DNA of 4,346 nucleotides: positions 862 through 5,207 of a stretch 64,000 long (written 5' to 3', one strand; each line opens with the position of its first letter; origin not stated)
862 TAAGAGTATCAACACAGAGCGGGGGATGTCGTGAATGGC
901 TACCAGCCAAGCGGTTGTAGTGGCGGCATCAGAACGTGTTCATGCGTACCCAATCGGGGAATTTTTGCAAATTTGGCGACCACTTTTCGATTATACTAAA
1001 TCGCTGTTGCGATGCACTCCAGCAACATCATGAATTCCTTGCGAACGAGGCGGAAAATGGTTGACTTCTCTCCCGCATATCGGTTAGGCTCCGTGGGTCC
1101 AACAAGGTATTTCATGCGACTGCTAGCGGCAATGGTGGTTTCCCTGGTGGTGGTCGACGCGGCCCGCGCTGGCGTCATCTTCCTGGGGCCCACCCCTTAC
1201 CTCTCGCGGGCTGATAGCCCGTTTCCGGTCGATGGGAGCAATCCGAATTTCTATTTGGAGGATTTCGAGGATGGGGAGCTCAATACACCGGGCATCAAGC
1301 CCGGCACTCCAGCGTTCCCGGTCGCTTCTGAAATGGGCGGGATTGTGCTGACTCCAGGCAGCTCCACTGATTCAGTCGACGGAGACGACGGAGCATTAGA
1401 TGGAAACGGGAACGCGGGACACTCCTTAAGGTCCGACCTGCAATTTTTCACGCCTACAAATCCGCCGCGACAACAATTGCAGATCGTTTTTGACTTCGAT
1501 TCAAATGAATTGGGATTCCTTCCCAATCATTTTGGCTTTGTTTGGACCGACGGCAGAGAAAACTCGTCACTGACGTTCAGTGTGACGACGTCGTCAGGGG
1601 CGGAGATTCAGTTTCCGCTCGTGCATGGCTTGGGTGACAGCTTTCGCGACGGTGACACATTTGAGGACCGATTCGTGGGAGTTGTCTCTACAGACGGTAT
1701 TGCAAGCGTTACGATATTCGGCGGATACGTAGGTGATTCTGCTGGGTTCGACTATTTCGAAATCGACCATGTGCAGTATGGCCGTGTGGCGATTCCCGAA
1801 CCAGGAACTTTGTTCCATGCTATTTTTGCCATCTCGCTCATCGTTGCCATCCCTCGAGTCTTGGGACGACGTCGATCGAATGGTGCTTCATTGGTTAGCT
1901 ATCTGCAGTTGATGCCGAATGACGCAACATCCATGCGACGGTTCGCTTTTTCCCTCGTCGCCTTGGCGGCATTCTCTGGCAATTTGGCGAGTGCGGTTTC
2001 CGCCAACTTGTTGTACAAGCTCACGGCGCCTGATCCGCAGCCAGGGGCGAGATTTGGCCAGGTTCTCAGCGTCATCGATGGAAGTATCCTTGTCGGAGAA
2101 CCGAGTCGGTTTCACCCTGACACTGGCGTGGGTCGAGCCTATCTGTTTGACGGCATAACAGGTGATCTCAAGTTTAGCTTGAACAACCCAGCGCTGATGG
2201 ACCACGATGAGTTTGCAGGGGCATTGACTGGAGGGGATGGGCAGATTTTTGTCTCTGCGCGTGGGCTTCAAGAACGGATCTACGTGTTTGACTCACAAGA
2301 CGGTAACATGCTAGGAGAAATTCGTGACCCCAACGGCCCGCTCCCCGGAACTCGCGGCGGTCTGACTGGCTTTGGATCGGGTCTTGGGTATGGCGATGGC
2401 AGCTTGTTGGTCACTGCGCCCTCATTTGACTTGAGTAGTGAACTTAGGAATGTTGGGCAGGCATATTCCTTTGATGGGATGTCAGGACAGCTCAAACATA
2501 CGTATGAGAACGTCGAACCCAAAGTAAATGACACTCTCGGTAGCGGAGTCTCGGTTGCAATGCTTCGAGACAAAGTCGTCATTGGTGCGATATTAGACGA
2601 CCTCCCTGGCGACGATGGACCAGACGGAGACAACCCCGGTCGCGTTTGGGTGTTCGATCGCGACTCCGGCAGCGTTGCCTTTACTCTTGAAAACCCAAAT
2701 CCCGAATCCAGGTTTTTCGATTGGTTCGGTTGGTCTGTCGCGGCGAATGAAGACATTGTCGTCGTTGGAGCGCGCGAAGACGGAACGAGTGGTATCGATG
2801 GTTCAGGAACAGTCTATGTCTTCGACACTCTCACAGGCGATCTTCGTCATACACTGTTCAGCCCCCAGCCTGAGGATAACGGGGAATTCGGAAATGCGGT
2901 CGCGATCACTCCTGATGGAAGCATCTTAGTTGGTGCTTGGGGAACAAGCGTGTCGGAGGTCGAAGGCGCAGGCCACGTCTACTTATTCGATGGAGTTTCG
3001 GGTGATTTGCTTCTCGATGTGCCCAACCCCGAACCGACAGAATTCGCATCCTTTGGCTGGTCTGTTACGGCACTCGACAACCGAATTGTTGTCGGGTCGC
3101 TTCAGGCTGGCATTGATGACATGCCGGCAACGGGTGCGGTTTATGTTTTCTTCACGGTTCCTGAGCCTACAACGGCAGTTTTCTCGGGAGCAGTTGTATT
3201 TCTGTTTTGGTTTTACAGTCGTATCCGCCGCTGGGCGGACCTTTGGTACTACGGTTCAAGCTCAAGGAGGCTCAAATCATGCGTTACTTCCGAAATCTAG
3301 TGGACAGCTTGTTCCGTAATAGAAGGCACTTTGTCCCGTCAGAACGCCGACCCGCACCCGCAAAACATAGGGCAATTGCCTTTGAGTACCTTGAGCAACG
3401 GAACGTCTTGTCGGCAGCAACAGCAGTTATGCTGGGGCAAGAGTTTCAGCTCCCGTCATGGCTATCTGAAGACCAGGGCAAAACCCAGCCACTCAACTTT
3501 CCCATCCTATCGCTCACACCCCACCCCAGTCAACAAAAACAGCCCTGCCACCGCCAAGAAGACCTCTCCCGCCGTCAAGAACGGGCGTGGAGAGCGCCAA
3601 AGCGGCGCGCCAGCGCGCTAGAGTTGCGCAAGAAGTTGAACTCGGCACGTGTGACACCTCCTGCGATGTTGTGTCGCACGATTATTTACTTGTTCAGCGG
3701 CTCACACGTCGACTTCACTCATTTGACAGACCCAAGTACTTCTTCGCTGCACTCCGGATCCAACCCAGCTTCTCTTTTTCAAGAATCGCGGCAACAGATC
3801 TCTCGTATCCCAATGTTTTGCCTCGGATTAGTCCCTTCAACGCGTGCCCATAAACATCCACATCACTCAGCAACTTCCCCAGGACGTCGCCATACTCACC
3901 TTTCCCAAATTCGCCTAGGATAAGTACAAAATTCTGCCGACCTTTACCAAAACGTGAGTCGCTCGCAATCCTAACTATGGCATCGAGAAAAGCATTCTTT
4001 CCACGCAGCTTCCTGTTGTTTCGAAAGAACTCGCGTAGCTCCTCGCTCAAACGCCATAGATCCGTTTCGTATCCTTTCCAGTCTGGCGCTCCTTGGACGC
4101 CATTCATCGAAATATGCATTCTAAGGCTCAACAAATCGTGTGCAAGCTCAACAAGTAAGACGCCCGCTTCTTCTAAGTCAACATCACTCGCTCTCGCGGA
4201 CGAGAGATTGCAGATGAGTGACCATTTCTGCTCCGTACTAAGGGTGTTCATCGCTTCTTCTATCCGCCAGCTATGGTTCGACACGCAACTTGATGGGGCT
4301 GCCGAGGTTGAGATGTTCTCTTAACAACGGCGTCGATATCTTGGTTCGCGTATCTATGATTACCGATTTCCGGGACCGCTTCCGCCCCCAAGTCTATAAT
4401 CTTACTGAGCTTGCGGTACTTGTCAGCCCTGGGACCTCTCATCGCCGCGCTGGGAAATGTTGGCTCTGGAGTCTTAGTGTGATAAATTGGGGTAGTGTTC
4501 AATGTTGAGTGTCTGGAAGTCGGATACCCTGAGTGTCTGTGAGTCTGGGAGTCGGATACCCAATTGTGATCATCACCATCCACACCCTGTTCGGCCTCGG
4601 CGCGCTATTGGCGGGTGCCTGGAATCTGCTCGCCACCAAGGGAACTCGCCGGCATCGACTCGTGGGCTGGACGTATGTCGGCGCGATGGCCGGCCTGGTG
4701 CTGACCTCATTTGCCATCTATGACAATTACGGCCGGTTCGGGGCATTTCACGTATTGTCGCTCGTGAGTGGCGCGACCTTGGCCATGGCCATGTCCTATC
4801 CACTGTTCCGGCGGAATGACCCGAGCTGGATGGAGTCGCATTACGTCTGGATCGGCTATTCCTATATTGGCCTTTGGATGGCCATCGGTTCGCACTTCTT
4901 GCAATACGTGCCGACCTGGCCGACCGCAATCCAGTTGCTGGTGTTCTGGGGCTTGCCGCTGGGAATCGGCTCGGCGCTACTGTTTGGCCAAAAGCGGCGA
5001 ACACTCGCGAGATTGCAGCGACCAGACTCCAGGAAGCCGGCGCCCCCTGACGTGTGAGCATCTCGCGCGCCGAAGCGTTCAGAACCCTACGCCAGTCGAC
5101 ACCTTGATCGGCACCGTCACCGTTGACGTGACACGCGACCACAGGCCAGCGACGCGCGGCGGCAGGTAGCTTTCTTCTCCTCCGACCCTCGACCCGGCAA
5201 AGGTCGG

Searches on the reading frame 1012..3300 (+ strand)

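Call 38: search_protein_families(library=pfam, proteins=[window:1012-3300:+], max_evalue=0.01)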
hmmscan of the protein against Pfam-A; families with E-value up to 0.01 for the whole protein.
window:1012-3300:+ (762 aa): 4 families
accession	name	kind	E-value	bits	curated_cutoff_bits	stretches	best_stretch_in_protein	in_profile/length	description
PF14312.12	FG-GAP_2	-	1.5e-30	105.5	23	5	569-604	15-49/49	FG-GAP repeat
PF07589.16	PEP-CTERM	-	0.00028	21.3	20.7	0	260-288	1-24/24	PEP-CTERM motif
PF13360.13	PQQ_2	-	0.00097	19.3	27.6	0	422-632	4-161/233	Outer membrane protein assembly factor BamB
PF01011.28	PQQ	-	0.0048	16.1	26.7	0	575-645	166-233/595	Glucose/ethanol/alcohol dehydrogenase, beta-propeller domain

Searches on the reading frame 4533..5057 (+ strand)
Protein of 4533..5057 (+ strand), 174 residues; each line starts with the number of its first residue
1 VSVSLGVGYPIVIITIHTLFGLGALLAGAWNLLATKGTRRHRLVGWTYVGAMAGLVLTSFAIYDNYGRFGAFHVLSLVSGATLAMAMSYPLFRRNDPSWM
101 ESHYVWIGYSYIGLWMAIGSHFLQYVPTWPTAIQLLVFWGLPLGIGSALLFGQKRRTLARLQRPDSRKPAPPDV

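Call 69: search_protein_families(library=pfam, proteins=[window:4533-5057:+], max_evalue=0.0001)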
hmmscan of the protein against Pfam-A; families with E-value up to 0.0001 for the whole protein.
window:4533-5057:+ (174 aa): 1 family
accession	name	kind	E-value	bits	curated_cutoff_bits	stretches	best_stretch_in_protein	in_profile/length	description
PF10067.14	DUF2306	-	1.8e-07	31.9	31.6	1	15-123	2-112/147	Predicted membrane protein (DUF2306)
